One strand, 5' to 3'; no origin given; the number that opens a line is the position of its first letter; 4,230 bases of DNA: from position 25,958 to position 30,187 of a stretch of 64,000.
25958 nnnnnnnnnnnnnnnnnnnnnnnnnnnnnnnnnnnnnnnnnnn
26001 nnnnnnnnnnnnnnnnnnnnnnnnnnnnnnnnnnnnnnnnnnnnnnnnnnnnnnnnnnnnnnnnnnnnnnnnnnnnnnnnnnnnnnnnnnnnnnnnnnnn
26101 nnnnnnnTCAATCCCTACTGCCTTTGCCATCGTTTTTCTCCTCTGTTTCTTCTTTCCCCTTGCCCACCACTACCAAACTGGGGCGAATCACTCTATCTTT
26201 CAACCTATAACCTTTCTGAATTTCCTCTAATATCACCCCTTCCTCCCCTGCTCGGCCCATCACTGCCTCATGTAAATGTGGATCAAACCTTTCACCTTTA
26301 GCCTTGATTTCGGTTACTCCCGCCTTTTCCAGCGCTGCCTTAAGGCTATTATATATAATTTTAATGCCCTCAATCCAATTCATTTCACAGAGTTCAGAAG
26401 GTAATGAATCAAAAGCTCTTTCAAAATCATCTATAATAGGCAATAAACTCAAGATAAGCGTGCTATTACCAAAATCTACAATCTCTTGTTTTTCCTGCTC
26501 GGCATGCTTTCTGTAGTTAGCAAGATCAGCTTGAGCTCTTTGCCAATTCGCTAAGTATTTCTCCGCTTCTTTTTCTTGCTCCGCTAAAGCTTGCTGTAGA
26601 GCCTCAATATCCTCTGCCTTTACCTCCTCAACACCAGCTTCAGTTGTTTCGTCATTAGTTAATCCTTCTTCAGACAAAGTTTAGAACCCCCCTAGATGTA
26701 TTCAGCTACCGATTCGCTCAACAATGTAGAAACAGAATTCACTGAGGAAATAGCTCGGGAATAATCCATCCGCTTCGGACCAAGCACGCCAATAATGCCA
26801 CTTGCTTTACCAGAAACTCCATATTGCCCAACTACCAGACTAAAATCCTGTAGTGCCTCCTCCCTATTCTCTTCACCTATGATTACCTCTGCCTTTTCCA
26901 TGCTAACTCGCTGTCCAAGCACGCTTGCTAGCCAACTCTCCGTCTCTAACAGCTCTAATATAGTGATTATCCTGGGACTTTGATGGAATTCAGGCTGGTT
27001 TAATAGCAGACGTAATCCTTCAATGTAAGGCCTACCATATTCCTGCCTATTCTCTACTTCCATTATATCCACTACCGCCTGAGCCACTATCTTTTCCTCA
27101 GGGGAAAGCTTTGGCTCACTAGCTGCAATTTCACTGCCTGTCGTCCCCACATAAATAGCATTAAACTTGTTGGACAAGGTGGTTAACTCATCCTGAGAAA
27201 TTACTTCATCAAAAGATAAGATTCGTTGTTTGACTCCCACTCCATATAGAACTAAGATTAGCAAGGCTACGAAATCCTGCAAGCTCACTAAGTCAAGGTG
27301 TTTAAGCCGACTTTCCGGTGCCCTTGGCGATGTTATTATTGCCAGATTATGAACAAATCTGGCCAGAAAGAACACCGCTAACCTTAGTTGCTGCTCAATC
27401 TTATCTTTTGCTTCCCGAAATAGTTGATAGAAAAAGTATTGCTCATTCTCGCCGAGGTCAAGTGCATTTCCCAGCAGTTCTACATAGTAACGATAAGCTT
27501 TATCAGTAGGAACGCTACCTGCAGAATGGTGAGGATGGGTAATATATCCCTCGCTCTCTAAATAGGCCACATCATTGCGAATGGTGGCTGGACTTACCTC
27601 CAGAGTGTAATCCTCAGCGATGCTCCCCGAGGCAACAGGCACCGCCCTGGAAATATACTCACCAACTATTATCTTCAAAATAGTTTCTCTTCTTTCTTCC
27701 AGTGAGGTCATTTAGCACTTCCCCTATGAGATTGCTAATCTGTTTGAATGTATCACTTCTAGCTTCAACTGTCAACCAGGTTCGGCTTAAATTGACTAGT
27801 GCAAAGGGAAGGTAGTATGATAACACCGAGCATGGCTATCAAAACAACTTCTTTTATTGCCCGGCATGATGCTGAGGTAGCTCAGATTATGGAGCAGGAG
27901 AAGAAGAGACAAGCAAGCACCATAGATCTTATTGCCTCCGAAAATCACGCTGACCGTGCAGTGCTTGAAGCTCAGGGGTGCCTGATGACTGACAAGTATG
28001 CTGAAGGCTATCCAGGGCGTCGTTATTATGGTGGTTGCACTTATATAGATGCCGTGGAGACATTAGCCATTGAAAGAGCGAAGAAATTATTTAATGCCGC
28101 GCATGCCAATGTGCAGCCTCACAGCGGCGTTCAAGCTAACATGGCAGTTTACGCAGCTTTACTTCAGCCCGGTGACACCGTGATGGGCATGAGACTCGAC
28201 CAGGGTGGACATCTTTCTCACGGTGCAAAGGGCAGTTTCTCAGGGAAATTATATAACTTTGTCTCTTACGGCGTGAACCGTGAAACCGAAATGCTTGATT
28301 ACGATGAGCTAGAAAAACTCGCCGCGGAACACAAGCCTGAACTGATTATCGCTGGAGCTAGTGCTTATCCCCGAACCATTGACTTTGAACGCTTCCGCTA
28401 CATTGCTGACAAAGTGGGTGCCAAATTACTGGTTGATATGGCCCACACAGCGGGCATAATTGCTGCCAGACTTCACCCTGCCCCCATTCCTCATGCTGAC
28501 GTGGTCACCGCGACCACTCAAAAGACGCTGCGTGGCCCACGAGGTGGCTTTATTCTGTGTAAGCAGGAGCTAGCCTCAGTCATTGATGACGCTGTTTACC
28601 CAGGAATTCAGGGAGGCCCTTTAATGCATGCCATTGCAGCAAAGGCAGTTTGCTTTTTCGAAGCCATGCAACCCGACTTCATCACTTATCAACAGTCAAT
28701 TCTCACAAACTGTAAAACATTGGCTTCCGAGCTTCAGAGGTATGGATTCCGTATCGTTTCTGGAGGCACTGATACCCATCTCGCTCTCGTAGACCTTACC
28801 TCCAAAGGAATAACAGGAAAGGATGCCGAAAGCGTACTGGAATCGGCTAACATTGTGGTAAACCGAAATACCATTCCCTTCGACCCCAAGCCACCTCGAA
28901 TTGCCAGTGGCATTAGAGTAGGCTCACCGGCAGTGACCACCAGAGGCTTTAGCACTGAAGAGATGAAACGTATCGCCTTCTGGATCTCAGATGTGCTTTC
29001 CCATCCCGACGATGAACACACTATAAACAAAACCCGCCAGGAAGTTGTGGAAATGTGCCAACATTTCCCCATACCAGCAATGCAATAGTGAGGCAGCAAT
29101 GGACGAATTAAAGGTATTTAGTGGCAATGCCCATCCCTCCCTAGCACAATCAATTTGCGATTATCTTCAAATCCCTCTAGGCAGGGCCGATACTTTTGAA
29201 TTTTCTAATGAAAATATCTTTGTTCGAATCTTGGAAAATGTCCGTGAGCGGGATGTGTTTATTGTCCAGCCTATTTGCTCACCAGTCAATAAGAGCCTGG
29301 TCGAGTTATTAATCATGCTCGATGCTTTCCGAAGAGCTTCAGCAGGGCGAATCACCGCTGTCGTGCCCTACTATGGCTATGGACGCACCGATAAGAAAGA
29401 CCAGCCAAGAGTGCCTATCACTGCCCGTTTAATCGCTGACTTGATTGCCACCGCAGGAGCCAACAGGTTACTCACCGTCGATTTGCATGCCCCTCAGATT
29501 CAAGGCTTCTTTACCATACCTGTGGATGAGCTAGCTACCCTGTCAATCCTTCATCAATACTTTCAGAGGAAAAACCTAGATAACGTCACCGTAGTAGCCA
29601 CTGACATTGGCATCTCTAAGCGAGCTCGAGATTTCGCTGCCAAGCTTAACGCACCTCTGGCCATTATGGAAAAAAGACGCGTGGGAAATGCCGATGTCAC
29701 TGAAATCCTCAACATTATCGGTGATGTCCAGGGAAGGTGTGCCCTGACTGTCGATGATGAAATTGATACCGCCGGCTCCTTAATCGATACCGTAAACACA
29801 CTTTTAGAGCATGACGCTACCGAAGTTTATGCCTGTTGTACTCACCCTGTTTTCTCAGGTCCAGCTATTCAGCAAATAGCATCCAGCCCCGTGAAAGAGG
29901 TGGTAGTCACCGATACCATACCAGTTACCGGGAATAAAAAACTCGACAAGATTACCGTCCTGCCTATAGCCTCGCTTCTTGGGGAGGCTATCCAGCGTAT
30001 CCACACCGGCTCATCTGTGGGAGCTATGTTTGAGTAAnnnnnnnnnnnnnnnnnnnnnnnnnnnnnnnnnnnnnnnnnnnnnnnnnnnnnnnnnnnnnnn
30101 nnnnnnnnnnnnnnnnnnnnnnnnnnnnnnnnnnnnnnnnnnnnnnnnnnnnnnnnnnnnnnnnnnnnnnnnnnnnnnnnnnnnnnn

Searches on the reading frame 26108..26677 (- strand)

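Call 54: search_protein_families(library=pfam, proteins=[window:26108-26677:-], max_evalue=0.0001)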
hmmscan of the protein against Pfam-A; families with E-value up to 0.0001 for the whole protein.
window:26108-26677:- (189 aa): 1 family
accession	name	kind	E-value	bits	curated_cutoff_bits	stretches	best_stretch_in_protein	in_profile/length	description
PF01025.24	GrpE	-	4.1e-46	157.1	25.8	1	17-173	6-165/165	GrpE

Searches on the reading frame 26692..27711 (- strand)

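Call 55: search_protein_families(library=pfam, proteins=[window:26692-27711:-], max_evalue=0.0001)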
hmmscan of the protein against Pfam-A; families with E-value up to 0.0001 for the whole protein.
window:26692-27711:- (339 aa): 1 family
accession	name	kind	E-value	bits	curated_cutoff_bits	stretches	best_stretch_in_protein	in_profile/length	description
PF01628.27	HrcA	-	6e-44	151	22.2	1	107-321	2-215/215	HrcA protein C terminal domain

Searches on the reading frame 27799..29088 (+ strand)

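Call 55: search_protein_families(library=pfam, proteins=[window:27799-29088:+], max_evalue=0.0001)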
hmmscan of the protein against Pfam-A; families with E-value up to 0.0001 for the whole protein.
window:27799-29088:+ (429 aa): 2 families
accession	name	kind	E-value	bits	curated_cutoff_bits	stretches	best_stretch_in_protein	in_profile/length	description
PF00464.25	SHMT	-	4.1e-160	533.2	27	1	21-396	2-399/399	Serine hydroxymethyltransferase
PF00155.27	Aminotran_1_2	-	2.9e-07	30.5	19.7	1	74-360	35-336/361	Aminotransferase class I and II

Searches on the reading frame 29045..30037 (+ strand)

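Call 55: search_protein_families(library=pfam, proteins=[window:29045-30037:+], max_evalue=0.0001)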
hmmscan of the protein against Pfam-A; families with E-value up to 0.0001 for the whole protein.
window:29045-30037:+ (330 aa): 3 families
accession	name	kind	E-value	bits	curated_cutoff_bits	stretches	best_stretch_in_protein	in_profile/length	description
PF13793.12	Pribosyltran_N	-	4.9e-49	165.5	25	1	22-138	1-117/117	N-terminal domain of ribose phosphate pyrophosphokinase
PF14572.12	Pribosyl_synth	-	3.9e-26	92.6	27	1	222-329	75-183/184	Phosphoribosyl synthetase-associated domain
PF00156.33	Pribosyltran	-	1.1e-08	35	26.3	1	169-267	19-124/158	Phosphoribosyl transferase domain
